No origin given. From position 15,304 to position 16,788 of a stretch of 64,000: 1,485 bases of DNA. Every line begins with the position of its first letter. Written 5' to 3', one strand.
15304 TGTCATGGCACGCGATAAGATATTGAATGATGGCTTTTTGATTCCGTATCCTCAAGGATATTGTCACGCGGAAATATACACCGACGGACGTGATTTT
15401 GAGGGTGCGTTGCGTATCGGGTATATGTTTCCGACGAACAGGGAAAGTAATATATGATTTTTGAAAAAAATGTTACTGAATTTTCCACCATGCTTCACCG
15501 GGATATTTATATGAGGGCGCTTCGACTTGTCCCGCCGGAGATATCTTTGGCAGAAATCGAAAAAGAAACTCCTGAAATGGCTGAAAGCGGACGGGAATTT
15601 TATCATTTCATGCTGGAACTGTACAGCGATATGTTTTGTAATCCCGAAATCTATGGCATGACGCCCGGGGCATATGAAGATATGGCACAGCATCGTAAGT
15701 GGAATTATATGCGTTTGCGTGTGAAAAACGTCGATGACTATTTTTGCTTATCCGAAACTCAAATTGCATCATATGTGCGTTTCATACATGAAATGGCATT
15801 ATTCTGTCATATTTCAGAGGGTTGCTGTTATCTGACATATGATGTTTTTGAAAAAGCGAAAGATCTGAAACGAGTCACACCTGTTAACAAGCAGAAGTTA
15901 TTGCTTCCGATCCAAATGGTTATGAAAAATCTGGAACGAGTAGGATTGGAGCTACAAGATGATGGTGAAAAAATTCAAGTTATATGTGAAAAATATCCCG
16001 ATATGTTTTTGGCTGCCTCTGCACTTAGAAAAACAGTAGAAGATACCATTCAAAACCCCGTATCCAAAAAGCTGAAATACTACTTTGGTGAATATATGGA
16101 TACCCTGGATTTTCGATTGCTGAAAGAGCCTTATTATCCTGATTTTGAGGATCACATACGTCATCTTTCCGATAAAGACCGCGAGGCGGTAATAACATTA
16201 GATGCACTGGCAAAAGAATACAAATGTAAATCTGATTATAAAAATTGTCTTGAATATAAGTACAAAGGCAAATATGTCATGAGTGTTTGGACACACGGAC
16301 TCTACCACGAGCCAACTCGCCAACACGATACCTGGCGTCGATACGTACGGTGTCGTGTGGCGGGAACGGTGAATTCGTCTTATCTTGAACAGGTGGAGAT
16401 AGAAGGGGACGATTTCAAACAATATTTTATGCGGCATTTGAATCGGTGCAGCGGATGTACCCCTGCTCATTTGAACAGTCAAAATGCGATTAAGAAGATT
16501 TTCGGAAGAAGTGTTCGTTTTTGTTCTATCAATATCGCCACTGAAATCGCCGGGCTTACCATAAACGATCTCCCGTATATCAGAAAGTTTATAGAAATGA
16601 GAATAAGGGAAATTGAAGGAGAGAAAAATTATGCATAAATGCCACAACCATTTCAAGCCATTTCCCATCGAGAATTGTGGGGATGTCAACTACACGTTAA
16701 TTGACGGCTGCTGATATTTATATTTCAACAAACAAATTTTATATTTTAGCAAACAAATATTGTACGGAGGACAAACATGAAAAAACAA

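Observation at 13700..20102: AT-rich accessory island carrying a duplicated, uncharacterised three-family gene set (A1-B1-C1 / A2-C2-GNAT-B2)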

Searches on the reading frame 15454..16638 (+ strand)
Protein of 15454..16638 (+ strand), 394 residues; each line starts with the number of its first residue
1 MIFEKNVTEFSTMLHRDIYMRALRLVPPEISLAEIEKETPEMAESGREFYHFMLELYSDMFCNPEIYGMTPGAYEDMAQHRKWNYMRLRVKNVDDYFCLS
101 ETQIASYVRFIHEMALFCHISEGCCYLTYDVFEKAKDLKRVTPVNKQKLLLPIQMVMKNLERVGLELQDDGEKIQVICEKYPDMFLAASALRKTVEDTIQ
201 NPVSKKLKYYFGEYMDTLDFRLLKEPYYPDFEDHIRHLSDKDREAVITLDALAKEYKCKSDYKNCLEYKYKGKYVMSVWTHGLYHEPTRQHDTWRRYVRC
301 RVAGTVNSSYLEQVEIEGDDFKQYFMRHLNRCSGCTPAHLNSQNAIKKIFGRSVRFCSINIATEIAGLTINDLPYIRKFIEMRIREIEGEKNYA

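Call 3: search_protein_families(library=pfam, proteins=[window:15454-16638:+], max_evalue=0.1)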
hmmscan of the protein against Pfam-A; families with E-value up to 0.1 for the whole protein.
window:15454-16638:+ (394 aa): 0 families

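Call 4: search_protein_families(library=ncbifam, proteins=[window:15454-16638:+], max_evalue=0.1)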
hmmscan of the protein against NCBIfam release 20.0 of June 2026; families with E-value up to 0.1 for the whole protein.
window:15454-16638:+ (394 aa): 1 family
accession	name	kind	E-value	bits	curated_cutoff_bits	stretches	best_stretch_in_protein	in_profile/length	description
NF050799.1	TA_anti_VapB_Sulfo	equivalog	0.087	13.4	60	0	371-392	20-41/69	type II toxin-antitoxin system VapB family antitoxin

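Call 8: search_protein_families(library=padloc, proteins=[window:15454-16638:+], max_evalue=0.1)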
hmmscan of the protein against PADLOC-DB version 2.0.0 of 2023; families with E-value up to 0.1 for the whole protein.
window:15454-16638:+ (394 aa): 0 families

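Call 9: search_protein_families(library=phrogs, proteins=[window:15454-16638:+], max_evalue=0.1)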
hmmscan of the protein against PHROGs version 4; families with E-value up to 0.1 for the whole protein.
window:15454-16638:+ (394 aa): 0 families

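Call 10: search_solved_structures(query=window:15454-16638:+, max_evalue=10)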
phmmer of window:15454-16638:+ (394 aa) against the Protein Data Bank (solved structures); distinct sequences matched with E-value up to 10: 6.
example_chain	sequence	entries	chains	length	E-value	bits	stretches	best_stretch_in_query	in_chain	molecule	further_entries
4m6w_A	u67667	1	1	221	0.52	12.6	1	100-174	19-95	Fanconi anemia group M protein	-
9hjo_A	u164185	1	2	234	0.58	12.4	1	100-174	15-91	Fanconi anemia group M protein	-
4bxo_A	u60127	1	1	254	0.67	12.2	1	100-174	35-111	FANCONI ANEMIA GROUP M PROTEIN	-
1rm6_A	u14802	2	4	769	0.99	11.6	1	279-305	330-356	4-hydroxybenzoyl-CoA reductase alpha subunit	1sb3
8fn9_A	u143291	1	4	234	2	10.6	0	237-289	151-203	Tenascin-R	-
8fna_A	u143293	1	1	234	2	10.6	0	237-289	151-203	Tenascin-R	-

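Call 12: find_homologous_proteins(query=window:15454-16638:+)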
Query window:15454-16638:+ (394 aa): 28 proteins with E <= 0.001 among 2982 candidates.
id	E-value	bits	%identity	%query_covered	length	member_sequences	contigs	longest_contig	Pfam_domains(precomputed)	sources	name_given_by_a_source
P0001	2.4e-271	917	100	100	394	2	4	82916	-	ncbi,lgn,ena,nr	ncbi:MAG: hypothetical protein IJW40_10555 [Clostridia bacterium]|nr:hypothetical protein [Clostridi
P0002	2.2e-240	815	89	99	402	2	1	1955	-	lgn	-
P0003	6.8e-232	788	87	100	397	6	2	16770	-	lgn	-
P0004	2.0e-230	783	87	99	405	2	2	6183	-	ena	-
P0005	1.6e-206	704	77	100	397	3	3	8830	-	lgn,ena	-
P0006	2.7e-178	611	68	98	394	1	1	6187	-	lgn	-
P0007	1.8e-176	605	68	98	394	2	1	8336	-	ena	-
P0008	4.3e-176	604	68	98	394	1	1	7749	-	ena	-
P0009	1.0e-175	603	68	98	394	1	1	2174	-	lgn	-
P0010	1.0e-175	603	67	98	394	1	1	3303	-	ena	-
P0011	1.2e-175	602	68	98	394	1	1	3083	-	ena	-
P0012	1.1e-174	599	68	98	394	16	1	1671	-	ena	-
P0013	1.8e-173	595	66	98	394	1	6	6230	-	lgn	-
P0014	1.0e-168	580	64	98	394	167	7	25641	-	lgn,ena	-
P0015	8.3e-168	577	65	98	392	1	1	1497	-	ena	-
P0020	5.0e-94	334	44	99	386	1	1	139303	-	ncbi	-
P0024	3.0e-86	308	40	98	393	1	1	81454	-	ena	-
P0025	7.2e-82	294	39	99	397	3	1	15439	-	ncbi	-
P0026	2.6e-76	275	39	99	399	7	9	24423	-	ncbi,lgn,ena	-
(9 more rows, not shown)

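Call 13: find_encoding_contigs(protein=P0020, flank=10000, max_places=3)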
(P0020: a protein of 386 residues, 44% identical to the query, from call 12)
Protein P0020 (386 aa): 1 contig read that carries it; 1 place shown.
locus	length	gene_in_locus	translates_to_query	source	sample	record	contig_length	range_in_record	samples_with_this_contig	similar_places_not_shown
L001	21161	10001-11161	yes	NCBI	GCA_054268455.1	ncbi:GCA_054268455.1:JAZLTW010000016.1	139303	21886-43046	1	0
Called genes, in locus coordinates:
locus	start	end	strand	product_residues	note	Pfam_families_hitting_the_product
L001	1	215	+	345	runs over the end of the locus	PF13529:Peptidase_C39_2 (weak), PF14399:BtrH_N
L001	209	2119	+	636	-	PF04055:Radical_SAM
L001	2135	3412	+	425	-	PF00202:Aminotran_3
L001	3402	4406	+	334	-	PF14399:BtrH_N (weak)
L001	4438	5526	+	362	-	-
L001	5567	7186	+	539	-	PF02310:B12-binding, PF04055:Radical_SAM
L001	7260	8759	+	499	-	PF04055:Radical_SAM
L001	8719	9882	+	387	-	PF04055:Radical_SAM, PF13186:SPASM (weak)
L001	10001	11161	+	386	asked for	-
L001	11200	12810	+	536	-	PF02543:Carbam_trans_N, PF16861:Carbam_trans_C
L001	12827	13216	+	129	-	-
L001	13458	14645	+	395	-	-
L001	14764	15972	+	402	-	PF12833:HTH_18, PF00165:HTH_AraC, PF06445:GyrI-like (faint), PF14526:Cass2 (weak)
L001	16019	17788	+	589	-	-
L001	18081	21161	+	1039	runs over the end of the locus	PF00144:Beta-lactamase, PF00664:ABC_membrane (weak), PF00005:ABC_tran, PF02463:SMC_N (faint)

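Call 14: find_encoding_contigs(protein=P0024, flank=10000, max_places=3)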
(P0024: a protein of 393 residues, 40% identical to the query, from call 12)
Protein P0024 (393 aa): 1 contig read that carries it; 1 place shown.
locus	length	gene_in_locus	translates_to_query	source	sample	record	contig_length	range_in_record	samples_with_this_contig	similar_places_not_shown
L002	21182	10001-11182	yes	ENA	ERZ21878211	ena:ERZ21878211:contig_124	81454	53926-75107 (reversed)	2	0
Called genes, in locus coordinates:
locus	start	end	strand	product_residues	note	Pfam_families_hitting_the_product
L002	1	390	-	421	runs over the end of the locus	PF08668:HDOD (faint), PF01966:HD, PF13487:HD_5, PF01966:HD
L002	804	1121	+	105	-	PF12844:HTH_19, PF01381:HTH_3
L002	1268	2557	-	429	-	PF02901:PFL-like, PF01228:Gly_radical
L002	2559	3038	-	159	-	PF02901:PFL-like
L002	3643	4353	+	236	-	PF12833:HTH_18, PF00165:HTH_AraC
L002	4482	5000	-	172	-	PF08241:Methyltransf_11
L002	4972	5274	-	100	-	PF13847:Methyltransf_31 (faint), PF13649:Methyltransf_25 (weak)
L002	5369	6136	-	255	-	PF19789:DUF6273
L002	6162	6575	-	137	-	-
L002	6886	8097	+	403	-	PF00165:HTH_AraC (faint), PF12833:HTH_18, PF06445:GyrI-like (faint)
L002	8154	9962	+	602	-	-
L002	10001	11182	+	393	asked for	-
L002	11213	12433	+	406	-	-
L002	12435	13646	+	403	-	-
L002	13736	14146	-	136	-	PF08818:DUF1801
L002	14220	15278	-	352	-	PF01208:URO-D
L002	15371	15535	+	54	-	PF28213:CPC_1213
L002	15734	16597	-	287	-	PF12833:HTH_18, PF00165:HTH_AraC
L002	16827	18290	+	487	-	PF13416:SBP_bac_8 (faint)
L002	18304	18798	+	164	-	PF12876:Cellulase-like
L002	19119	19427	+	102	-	PF12876:Cellulase-like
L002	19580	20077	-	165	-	PF00532:Peripla_BP_1 (weak), PF13377:Peripla_BP_3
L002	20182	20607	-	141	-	PF00356:LacI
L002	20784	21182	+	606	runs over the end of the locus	-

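Call 15: find_encoding_contigs(protein=P0026, flank=10000, max_places=4)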
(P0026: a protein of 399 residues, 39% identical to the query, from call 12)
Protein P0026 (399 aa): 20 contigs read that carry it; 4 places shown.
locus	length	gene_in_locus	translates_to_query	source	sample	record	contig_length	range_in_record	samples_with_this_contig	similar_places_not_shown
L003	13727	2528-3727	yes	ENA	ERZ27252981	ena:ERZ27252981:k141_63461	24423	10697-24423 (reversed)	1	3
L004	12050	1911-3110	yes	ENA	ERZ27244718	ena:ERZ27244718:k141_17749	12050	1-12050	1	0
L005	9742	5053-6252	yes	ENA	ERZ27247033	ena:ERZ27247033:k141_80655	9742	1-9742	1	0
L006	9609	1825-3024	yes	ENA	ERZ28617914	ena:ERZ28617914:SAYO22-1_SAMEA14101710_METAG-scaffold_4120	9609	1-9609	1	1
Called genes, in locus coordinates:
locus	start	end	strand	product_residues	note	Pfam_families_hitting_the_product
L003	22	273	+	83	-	-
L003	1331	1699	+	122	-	PF01042:Ribonuc_L-PSP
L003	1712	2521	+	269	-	-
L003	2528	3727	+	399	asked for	-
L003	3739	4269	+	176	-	-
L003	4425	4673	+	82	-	-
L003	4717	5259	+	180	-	PF13302:Acetyltransf_3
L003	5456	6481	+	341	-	-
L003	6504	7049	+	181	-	PF06445:GyrI-like (faint)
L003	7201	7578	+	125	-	PF00872:Transposase_mut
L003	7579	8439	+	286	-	PF00872:Transposase_mut, PF10551:MULE (faint)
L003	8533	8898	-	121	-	-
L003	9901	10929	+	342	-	PF00753:Lactamase_B, PF13483:Lactamase_B_3 (weak)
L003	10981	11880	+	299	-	PF13385:Laminin_G_3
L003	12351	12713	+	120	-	PF01022:HTH_5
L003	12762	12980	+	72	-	PF00403:HMA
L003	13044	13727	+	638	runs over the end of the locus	PF00122:E1-E2_ATPase, PF00702:Hydrolase, PF12710:HAD (weak), PF08282:Hydrolase_3 (faint)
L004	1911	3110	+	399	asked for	-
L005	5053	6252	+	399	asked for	-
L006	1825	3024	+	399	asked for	-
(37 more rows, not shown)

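Call 16: find_encoding_contigs(protein=P0025, flank=10000, max_places=3)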
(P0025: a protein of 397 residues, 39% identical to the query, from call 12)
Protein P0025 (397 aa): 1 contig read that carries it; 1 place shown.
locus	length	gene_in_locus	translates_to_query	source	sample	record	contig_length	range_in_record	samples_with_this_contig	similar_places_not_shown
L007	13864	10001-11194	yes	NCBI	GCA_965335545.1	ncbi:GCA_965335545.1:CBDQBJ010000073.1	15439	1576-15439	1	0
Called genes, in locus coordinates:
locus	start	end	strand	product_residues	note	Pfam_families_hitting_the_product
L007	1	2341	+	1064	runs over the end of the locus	PF05569:Peptidase_M56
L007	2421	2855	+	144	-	-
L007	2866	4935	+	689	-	-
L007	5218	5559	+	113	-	-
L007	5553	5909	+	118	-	PF05717:TnpB_IS66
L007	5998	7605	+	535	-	PF13007:LZ_Tnp_IS66, PF13005:zf-IS66, PF03050:DDE_Tnp_IS66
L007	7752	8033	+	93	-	PF13560:HTH_31 (weak), PF01381:HTH_3 (weak)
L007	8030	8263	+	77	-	PF20124:DUF6514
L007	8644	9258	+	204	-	-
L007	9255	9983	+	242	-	PF12663:DUF3788, PF12675:DUF3795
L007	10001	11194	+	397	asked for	-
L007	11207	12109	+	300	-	-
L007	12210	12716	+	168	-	-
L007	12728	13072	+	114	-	-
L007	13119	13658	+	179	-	PF13302:Acetyltransf_3 (weak)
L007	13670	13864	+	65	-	?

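Call 17: find_encoding_contigs(protein=P0014, flank=10000, max_places=4)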
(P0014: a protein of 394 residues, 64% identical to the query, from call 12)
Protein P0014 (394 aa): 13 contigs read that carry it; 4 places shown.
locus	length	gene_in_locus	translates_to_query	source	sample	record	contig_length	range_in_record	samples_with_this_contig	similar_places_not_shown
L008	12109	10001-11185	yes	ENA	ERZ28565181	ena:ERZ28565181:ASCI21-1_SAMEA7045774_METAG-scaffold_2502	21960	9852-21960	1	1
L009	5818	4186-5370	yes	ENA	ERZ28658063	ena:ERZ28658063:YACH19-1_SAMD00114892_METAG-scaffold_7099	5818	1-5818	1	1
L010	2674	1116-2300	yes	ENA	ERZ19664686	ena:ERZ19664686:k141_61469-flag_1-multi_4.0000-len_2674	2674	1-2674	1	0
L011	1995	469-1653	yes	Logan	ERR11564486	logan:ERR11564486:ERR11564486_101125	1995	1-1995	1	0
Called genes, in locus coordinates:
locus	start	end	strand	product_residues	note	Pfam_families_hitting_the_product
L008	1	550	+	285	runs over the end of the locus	PF02195:ParB_N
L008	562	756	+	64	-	-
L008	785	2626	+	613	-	PF00239:Resolvase, PF07508:Recombinase, PF13408:Zn_ribbon_recom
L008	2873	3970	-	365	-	PF05014:Nuc_deoxyrib_tr (weak)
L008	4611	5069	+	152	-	PF22811:Zn_ribbon_NrdR, PF03477:ATP-cone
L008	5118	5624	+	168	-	PF02559:CarD_TRCF_RID, PF21095:CarD_C (weak)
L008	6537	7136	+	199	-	-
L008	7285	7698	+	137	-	-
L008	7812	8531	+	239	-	-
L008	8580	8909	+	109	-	PF00165:HTH_AraC, PF12833:HTH_18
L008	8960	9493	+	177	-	-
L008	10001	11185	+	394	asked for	-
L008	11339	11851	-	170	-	-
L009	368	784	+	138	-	PF00149:Metallophos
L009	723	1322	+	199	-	-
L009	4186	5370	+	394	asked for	-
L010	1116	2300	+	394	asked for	-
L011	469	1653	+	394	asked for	-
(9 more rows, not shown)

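Call 33: predict_structure(alignment_id=A1)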
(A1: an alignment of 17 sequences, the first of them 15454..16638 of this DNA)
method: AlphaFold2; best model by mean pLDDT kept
length: 394 residues; sequences in the alignment: 17
mean_pLDDT: 87.5   pTM: 0.87
mean pLDDT of the five models: 87.5, 87.3, 86.5, 86.0, 84.3
residues with pLDDT >= 90: 235; 70-90: 122; 50-70: 26; < 50: 11
segments of 3 or more residues with pLDDT < 50: 336-343, 392-394
pLDDT, mean of each block of 10 residues (from residue 1): 93 95 91 91 95 97 97 93 85 89 91 91 87 80 69 93 92 92 94 89 83 75 85 92 96 95 89 94 89 94 88 92 91 55 59 73 91 96 89 44
secondary structure, 60 per line:
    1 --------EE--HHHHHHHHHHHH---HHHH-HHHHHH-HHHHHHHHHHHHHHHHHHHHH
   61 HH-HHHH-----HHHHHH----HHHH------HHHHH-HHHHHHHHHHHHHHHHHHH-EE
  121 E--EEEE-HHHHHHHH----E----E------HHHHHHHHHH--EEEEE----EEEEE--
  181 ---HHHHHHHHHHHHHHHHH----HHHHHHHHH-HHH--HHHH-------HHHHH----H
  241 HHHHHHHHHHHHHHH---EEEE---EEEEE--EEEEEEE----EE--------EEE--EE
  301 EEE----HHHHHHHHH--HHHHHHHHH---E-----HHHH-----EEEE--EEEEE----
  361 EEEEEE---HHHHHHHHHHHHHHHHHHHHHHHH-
elements in order: H13-24 H28-31 H33-38 H40-62 H64-67 H73-78 H83-86 H93-97 H99-117 E119-121 E124-127 H129-136 H153-162 E165-169 E174-178 H184-200 H205-213 H220-223 H231-235 H240-255 E259-262 E266-270 E273-279 E294-296 E299-303 H308-316 H319-327 H337-340 E346-349 E352-356 E361-366 H370-393

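Call 36: fold_search(model_id=the predicted structure, library=pdb)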
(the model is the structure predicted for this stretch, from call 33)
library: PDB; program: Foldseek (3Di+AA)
matches with E <= 10: 128; with E <= 0.001: 0
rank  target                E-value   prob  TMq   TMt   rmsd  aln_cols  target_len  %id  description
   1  4txa                  6.8e-01  0.09  0.16  0.17  23.1       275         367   12  Crystal structure of N-terminus of Roquin (released 2015-03-11)
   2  7tu8_A                8.7e-01  0.06  0.13  0.12  17.4       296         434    9  Structure of the L. blandensis dGTPase H125A mutant bound to dGTP and dATP (released 2022-06-01)
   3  1tbx_A                1.0e+00  0.38  0.14  0.42   5.7        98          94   20  Crystal structure of SSV1 F-93 (released 2004-07-13)
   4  7tu3_B                1.0e+00  0.05  0.13  0.12  18.4       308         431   11  Structure of the L. blandensis dGTPase del55-58 mutant (released 2022-06-01)
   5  2wtu_A                1.2e+00  0.03  0.09  0.05  26.2       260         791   10  Crystal structure of Escherichia coli MutS in complex with a 16 basepair oligo containing an A.A mismatch. (released 2010-02-09)
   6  1wbb_B                1.2e+00  0.03  0.09  0.06  26.1       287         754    9  Crystal structure of E. coli DNA mismatch repair enzyme MutS, E38A mutant, in complex with a G.T mismatch (released 2006-01-18)
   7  1ng9_B                1.2e+00  0.04  0.10  0.06  27.2       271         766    9  E.coli MutS R697A: an ATPase-asymmetry mutant (released 2003-02-11)
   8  7tu2_C                1.4e+00  0.06  0.14  0.13  17.1       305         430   10  Structure of the L. blandensis dGTPase R37A mutant bound to Mn (released 2022-06-01)
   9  7tu0_B                1.4e+00  0.04  0.13  0.12  18.4       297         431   10  Structure of the L. blandensis dGTPase bound to Mn (released 2022-06-01)
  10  7tu7_A                1.4e+00  0.04  0.12  0.11  17.7       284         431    8  Structure of the L. blandensis dGTPase H125A mutant bound to dGTP (released 2022-06-01)
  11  7tu0_C                1.5e+00  0.05  0.13  0.12  18.1       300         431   10  Structure of the L. blandensis dGTPase bound to Mn (released 2022-06-01)
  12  1wb9_B                1.5e+00  0.03  0.10  0.06  26.3       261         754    9  Crystal Structure of E. coli DNA Mismatch Repair enzyme MutS, E38T mutant, in complex with a G.T mismatch (released 2006-01-18)
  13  1w7a_A                1.5e+00  0.02  0.08  0.04  26.8       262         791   10  ATP bound MutS (released 2004-09-10)
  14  9crn                  1.6e+00  0.05  0.13  0.13  17.9       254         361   13  Crystal structure of Streptococcus pyogenes TglA (released 2024-08-14)
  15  7tu3_C                1.7e+00  0.05  0.14  0.14  17.8       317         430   10  Structure of the L. blandensis dGTPase del55-58 mutant (released 2022-06-01)
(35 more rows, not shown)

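Call 37: search_protein_representatives(alignment_id=A1)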
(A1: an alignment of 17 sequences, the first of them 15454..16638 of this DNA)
Query: 17 sequences, 394 profile positions. Proteins with E-value up to 0.001 (for the whole library): 289; up to 1e-10: 174; up to 1e-30: 46. The best 150 are listed.
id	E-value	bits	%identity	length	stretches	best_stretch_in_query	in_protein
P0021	2.7e-190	648.8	-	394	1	1-391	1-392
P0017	8.8e-178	607.7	-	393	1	1-389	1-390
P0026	7.0e-175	598.1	-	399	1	1-393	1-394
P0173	3.3e-133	460.9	-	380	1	13-391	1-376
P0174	9.0e-128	443.0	-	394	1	1-393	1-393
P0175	1.5e-88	313.9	-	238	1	158-393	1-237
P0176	6.9e-84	298.5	-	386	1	1-392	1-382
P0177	7.1e-76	272.1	-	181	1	1-180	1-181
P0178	3.1e-73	263.4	-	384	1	1-390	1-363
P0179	3.3e-73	263.3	-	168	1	1-158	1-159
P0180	1.1e-71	258.4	-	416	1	4-393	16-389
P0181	3.3e-66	240.3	-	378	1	1-390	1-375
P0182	8.7e-66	238.9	-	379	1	1-392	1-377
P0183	2.7e-65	237.3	-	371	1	6-393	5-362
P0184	4.1e-64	233.4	-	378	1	1-392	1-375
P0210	2.4e-34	135.4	-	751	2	1-293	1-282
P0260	1.3e-21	93.5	-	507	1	7-387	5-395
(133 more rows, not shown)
